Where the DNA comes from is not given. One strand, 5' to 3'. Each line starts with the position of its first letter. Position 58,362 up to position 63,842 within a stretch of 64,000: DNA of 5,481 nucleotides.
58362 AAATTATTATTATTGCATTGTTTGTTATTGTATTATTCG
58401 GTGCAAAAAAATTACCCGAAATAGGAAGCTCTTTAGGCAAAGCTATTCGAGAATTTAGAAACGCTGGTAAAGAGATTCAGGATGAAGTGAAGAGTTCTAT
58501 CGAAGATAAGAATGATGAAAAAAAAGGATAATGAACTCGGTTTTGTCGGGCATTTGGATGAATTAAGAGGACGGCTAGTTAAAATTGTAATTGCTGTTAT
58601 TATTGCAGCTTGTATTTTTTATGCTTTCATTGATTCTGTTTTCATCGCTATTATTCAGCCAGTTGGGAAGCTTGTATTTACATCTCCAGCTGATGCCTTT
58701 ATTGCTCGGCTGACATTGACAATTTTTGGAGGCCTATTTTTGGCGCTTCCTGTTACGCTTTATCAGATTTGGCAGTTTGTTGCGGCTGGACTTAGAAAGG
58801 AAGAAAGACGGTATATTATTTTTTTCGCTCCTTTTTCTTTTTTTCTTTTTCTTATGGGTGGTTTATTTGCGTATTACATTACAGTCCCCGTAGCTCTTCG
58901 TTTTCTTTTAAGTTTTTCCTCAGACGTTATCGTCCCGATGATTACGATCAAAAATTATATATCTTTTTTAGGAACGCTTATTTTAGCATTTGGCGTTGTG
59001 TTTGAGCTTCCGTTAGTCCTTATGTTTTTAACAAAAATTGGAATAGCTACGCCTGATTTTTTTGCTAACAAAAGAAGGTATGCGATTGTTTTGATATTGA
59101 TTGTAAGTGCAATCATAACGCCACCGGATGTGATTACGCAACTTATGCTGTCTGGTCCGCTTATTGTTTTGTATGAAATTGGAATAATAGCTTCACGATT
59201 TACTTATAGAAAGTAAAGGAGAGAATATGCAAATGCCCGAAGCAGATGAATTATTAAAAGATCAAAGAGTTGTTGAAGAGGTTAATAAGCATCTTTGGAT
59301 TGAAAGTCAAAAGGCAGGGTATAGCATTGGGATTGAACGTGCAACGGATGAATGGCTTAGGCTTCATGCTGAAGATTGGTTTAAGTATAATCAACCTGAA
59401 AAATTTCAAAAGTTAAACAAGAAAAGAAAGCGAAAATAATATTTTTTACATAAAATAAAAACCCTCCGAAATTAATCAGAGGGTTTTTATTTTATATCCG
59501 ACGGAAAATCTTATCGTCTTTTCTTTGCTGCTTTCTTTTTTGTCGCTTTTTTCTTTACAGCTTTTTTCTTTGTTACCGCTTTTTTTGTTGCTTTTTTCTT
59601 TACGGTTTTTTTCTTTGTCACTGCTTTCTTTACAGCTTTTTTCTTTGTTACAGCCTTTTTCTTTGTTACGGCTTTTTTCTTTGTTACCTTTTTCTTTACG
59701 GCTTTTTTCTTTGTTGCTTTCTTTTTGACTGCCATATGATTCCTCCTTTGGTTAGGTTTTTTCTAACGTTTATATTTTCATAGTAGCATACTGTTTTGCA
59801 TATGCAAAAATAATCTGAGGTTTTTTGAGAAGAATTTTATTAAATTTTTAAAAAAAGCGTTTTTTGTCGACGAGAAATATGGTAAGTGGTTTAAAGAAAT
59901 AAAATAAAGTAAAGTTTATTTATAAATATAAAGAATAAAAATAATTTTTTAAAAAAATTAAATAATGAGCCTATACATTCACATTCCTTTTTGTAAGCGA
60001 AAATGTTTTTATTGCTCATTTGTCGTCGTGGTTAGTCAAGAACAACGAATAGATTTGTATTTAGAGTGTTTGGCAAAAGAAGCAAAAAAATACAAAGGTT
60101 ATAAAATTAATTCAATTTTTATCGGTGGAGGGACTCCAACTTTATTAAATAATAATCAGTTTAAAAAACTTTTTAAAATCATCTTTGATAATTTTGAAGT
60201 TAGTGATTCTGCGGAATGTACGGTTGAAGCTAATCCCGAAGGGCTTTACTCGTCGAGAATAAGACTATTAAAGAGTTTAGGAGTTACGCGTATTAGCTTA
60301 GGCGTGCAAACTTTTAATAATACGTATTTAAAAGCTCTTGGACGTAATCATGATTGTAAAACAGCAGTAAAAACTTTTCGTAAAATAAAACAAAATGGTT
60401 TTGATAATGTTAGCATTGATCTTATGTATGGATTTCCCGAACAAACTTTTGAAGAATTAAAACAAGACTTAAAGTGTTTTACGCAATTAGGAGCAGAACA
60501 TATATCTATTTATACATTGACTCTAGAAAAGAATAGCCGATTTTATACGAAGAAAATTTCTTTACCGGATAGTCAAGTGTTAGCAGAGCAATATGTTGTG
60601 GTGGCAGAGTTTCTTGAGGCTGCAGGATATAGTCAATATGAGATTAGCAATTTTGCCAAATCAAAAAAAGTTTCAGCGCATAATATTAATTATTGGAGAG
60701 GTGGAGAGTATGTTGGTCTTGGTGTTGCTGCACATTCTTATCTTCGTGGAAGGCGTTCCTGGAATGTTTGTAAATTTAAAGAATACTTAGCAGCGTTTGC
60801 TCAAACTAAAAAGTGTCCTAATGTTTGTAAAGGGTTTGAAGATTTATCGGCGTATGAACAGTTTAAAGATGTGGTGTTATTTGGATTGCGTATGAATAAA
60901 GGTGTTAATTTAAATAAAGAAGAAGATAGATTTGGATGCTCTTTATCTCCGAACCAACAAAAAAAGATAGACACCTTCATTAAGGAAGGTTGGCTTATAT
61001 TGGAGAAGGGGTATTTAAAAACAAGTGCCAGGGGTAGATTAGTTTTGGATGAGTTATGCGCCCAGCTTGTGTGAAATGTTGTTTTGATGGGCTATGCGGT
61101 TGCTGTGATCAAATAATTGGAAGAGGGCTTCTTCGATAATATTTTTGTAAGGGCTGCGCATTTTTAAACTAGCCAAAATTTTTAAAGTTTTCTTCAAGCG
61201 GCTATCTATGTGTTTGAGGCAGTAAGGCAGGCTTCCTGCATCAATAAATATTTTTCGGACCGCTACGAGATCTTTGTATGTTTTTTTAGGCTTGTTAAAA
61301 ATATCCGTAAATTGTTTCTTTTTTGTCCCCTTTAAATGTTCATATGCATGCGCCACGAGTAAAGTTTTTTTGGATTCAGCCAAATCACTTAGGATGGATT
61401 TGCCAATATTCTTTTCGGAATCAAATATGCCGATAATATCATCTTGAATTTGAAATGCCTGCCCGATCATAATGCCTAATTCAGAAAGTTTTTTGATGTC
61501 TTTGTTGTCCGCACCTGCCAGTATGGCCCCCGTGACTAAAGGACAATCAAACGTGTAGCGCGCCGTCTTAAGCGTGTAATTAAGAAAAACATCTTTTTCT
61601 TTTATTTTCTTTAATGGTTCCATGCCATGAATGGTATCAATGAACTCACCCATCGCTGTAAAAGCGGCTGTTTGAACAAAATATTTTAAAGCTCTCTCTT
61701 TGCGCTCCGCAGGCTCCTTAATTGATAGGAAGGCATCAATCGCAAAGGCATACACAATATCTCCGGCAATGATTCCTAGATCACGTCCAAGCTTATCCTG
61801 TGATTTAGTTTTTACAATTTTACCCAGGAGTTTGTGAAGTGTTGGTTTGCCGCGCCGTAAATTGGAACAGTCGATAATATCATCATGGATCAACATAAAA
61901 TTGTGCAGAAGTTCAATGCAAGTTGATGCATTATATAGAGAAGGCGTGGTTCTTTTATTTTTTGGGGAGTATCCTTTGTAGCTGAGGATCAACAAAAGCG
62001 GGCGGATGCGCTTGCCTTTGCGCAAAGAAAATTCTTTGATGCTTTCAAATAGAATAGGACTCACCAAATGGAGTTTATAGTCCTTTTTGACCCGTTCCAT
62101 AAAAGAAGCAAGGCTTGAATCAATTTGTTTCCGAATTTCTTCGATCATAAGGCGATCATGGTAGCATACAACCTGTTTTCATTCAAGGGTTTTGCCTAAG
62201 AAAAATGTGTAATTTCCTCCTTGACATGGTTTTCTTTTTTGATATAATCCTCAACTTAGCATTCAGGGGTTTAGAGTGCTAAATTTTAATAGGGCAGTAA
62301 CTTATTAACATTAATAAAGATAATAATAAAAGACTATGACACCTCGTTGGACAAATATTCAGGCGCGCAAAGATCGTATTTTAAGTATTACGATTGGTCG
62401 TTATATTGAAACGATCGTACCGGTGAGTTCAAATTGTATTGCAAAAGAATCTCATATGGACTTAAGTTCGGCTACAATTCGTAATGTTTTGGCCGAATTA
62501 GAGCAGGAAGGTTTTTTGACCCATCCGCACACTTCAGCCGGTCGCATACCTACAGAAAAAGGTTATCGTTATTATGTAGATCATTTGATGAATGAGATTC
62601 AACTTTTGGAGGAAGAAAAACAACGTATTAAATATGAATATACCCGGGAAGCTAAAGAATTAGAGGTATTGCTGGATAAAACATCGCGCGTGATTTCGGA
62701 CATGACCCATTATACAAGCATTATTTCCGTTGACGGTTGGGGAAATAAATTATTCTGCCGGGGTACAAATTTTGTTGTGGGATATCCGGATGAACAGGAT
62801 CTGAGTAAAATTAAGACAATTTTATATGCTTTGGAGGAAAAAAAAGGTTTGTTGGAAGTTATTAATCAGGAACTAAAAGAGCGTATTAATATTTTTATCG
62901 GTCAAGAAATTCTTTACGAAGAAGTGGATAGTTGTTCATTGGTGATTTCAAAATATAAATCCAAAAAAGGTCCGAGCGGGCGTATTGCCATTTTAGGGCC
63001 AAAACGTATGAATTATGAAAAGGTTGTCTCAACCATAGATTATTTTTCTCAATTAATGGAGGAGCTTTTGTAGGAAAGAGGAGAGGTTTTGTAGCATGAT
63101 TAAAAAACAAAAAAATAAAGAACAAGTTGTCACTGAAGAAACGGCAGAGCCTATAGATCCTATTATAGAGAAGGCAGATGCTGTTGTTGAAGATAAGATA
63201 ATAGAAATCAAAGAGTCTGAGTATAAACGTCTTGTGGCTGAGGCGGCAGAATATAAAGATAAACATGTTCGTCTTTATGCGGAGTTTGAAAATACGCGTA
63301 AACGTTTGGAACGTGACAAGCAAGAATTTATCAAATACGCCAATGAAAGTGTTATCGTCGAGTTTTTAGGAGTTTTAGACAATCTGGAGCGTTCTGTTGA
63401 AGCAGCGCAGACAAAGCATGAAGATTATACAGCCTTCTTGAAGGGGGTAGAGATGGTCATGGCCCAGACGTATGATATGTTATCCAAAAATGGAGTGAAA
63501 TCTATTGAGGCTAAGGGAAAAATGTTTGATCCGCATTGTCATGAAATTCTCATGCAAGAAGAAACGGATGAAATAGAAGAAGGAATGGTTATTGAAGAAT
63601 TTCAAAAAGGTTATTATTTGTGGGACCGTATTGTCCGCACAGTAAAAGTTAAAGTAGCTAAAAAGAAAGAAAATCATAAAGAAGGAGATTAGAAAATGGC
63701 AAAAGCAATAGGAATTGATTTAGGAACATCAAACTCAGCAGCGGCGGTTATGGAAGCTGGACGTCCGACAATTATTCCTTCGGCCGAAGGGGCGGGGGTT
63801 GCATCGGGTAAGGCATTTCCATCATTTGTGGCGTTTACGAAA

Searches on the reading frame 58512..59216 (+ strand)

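Call 23: search_protein_families(library=pfam, proteins=[window:58512-59216:+], max_evalue=0.01)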
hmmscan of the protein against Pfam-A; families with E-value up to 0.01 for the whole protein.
window:58512-59216:+ (234 aa): 2 families
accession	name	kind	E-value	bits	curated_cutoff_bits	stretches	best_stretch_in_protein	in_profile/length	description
PF00902.23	TatC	-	1.2e-67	228.2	25.1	1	14-216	2-208/208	Sec-independent protein translocase protein (TatC)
PF24378.1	DUF7534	-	0.0025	18.4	28.4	1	194-233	14-51/57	Family of unknown function (DUF7534)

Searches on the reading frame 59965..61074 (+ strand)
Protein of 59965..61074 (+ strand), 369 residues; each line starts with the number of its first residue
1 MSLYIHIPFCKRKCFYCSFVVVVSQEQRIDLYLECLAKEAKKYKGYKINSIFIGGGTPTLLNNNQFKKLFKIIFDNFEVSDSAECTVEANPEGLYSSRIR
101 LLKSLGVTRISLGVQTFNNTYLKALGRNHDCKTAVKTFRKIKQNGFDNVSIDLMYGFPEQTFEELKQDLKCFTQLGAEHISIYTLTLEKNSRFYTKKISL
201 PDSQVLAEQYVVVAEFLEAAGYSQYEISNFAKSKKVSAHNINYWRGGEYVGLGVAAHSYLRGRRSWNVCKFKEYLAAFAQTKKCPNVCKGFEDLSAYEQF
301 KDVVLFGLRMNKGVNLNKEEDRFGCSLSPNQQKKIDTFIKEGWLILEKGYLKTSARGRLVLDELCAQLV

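Call 21: find_encoding_contigs(protein=window:59965-61074:+, flank=10000, max_places=2)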
Protein window:59965-61074:+ (369 aa): no gene with exactly this product is on record in the collection.

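Call 23: search_protein_families(library=pfam, proteins=[window:59965-61074:+], max_evalue=0.01)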
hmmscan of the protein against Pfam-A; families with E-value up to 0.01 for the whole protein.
window:59965-61074:+ (369 aa): 2 families
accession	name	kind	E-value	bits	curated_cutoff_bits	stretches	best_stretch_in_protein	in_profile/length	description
PF04055.27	Radical_SAM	-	5.8e-27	95.3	29.5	1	4-170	1-164/166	Radical SAM superfamily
PF06969.22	HemN_C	-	1.4e-09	38.3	24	1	295-360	2-67/67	HemN C-terminal domain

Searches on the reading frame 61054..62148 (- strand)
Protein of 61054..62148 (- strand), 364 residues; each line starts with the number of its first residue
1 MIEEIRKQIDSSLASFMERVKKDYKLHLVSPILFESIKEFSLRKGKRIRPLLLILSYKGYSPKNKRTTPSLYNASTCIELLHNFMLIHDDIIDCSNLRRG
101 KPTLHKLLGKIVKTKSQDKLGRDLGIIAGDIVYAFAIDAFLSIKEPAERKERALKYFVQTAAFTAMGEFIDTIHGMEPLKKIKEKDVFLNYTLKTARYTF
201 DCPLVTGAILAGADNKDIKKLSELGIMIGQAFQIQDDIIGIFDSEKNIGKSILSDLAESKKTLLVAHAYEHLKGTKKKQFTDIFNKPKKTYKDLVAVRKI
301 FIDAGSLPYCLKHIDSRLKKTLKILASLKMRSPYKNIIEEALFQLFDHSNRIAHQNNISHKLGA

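Call 23: search_protein_families(library=pfam, proteins=[window:61054-62148:-], max_evalue=0.01)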
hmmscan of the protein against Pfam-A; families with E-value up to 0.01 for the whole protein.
window:61054-62148:- (364 aa): 1 family
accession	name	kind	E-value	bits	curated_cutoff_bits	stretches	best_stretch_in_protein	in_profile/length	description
PF00348.22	polyprenyl_synt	-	1.5e-54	185.3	27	1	32-294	3-244/251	Polyprenyl synthetase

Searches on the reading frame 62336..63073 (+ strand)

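Call 23: search_protein_families(library=pfam, proteins=[window:62336-63073:+], max_evalue=0.01)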
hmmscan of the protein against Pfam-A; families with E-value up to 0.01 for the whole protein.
window:62336-63073:+ (245 aa): 1 family
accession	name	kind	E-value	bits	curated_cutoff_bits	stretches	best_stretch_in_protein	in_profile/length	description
PF01628.27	HrcA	-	2.5e-27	96.7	22.2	1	138-231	126-215/215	HrcA protein C terminal domain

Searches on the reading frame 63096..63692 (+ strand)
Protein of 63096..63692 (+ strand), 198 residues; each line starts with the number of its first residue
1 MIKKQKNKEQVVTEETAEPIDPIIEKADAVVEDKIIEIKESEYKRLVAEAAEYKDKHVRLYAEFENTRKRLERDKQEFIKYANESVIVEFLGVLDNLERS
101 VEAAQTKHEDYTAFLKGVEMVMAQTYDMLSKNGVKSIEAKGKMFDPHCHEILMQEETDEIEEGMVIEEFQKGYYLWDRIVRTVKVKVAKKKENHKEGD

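Call 23: search_protein_families(library=pfam, proteins=[window:63096-63692:+], max_evalue=0.01)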
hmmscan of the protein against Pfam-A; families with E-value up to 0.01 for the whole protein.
window:63096-63692:+ (198 aa): 2 families
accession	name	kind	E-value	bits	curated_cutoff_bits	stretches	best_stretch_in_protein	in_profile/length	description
PF01025.24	GrpE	-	1.9e-44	151.7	25.8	1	30-189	7-165/165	GrpE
PF25672.1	BBH37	-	0.008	16.6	27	1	26-100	11-87/184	BBH37 helical domain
